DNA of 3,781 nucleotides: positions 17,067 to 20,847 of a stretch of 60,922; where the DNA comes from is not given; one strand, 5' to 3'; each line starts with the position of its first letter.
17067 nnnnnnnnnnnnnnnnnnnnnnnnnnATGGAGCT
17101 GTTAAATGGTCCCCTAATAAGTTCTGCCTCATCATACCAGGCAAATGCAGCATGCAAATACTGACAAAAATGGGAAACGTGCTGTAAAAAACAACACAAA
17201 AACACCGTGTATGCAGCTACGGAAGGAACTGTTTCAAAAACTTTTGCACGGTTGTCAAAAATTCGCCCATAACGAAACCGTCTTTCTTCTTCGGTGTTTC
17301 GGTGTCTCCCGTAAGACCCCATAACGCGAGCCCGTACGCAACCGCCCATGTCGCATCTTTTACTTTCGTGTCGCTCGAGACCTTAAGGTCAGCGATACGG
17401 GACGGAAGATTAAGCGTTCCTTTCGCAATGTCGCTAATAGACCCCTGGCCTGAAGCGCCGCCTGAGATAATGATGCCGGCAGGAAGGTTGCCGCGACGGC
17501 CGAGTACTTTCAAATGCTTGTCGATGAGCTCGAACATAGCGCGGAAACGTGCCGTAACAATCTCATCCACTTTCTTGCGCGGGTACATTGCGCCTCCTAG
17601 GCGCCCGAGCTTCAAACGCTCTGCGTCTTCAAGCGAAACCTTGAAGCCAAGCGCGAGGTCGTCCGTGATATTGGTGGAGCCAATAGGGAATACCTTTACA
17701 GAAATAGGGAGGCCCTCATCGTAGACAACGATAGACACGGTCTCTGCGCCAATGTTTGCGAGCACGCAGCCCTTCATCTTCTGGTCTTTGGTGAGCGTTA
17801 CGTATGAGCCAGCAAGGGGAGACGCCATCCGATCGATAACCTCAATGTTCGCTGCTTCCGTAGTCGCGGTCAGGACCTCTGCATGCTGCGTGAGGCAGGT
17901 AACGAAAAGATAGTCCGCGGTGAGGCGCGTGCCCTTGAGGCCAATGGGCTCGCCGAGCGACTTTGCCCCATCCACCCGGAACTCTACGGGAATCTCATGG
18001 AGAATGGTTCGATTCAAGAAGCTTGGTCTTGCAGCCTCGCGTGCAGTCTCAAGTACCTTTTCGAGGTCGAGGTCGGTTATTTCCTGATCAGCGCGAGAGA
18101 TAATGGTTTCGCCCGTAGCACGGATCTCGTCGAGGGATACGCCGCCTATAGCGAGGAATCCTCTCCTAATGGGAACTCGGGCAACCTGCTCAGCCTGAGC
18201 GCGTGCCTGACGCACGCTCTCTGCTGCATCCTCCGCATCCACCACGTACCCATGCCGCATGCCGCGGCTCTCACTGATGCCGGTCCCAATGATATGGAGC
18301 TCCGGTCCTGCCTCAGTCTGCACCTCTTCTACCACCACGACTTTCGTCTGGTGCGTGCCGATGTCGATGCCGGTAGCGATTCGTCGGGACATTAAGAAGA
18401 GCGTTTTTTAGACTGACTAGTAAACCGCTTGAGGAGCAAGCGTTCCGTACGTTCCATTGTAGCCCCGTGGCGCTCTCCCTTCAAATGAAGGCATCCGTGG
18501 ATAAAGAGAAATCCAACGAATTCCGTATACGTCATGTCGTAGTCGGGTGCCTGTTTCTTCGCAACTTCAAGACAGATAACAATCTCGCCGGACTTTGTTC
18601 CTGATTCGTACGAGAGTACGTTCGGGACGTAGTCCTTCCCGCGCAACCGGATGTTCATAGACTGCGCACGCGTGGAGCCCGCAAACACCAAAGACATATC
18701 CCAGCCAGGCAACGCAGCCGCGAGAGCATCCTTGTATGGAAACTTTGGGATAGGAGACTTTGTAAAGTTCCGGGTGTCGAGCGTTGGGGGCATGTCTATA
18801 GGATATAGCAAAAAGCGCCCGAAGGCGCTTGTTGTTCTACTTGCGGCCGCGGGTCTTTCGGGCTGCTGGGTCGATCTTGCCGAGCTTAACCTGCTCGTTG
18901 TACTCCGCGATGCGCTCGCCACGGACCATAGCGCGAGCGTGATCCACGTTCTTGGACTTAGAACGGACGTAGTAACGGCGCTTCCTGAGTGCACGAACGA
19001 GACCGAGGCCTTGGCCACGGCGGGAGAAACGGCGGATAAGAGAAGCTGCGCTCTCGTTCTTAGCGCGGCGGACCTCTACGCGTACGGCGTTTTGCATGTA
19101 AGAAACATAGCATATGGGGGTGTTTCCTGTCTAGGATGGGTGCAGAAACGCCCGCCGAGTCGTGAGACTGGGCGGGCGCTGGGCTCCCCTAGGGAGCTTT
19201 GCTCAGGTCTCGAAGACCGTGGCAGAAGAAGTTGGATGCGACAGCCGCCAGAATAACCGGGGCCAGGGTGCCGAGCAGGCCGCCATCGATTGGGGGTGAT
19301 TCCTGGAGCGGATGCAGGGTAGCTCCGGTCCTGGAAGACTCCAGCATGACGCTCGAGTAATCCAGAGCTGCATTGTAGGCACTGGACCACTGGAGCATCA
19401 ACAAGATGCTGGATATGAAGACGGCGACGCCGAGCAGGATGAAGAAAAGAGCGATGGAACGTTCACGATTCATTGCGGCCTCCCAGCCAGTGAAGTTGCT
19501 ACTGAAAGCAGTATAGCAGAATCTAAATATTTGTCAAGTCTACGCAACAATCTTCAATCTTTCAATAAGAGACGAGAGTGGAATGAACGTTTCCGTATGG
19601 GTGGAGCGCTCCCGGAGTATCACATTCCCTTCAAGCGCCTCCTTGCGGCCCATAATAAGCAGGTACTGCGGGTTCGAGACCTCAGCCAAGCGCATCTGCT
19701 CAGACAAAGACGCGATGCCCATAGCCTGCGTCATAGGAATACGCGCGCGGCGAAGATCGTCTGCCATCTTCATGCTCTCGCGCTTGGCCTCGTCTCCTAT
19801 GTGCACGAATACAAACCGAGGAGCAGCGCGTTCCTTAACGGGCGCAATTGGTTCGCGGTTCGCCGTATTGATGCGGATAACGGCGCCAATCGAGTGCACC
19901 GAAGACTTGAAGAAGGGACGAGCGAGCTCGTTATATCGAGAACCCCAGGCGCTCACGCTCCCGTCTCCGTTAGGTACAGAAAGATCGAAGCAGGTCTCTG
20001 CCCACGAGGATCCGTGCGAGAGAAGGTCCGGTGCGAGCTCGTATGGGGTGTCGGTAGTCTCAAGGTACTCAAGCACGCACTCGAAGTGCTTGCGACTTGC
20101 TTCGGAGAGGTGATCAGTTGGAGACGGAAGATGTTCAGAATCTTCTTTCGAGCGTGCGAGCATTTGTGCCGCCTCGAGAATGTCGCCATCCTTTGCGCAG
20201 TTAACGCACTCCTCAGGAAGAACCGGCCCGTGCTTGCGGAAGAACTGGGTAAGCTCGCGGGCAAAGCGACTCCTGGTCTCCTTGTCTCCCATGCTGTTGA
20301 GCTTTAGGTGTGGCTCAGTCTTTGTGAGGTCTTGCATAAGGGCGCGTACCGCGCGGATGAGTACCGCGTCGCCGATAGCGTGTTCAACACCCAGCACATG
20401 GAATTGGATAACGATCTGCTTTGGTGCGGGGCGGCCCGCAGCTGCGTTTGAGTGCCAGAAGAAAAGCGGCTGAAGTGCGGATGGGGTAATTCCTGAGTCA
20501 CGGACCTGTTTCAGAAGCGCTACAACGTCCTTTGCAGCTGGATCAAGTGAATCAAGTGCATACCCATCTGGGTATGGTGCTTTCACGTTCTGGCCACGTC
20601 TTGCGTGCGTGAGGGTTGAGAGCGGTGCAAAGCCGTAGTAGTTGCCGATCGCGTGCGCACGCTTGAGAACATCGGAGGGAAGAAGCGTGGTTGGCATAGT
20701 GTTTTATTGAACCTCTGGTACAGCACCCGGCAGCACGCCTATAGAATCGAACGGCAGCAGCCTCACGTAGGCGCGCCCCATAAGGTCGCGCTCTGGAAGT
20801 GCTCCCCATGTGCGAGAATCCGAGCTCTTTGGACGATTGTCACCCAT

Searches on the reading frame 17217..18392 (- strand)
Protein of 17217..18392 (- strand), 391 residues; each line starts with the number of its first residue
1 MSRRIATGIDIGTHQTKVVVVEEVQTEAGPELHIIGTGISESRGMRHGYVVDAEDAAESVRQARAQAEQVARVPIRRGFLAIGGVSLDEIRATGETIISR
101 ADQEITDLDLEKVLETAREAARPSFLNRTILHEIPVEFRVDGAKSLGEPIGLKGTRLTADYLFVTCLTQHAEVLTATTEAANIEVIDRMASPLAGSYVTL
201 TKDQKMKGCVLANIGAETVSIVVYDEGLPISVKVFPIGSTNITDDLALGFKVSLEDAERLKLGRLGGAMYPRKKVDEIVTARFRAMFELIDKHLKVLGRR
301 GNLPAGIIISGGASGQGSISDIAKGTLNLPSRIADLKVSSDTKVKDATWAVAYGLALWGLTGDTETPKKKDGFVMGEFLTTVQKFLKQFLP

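Call 87: search_protein_families(library=pfam, proteins=[window:17217-18392:-], max_evalue=0.0001)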
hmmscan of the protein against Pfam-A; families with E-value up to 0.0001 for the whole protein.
window:17217-18392:- (391 aa): 3 families
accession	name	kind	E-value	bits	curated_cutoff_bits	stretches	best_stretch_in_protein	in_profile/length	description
PF14450.12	FtsA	-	1.2e-21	77.8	31.8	2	210-354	1-127/127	Cell division protein FtsA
PF02491.25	SHS2_FTSA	-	2.5e-14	53.8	25.4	1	92-165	9-79/79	SHS2 domain inserted in FTSA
PF11104.14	PilM_2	-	7.1e-05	22.3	27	0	159-335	126-306/340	Type IV pilus assembly protein PilM;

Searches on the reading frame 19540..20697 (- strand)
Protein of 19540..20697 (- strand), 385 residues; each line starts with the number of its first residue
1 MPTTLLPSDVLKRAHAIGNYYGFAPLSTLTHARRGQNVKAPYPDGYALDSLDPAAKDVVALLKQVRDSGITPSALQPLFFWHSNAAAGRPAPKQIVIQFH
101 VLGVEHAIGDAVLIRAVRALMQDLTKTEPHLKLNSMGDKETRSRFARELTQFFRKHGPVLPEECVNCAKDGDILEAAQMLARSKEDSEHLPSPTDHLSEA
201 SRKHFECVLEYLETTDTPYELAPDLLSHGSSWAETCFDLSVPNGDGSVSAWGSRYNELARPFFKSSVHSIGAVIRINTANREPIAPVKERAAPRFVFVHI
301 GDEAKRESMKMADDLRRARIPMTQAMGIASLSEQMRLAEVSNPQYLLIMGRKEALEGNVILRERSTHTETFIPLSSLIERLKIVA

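Call 87: search_protein_families(library=pfam, proteins=[window:19540-20697:-], max_evalue=0.0001)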
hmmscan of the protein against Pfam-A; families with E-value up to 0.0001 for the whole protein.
window:19540-20697:- (385 aa): 1 family
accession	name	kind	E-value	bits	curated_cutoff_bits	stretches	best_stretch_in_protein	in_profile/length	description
PF03129.25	HGTP_anticodon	-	2.9e-05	24.6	21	1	299-382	6-92/94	Anticodon binding domain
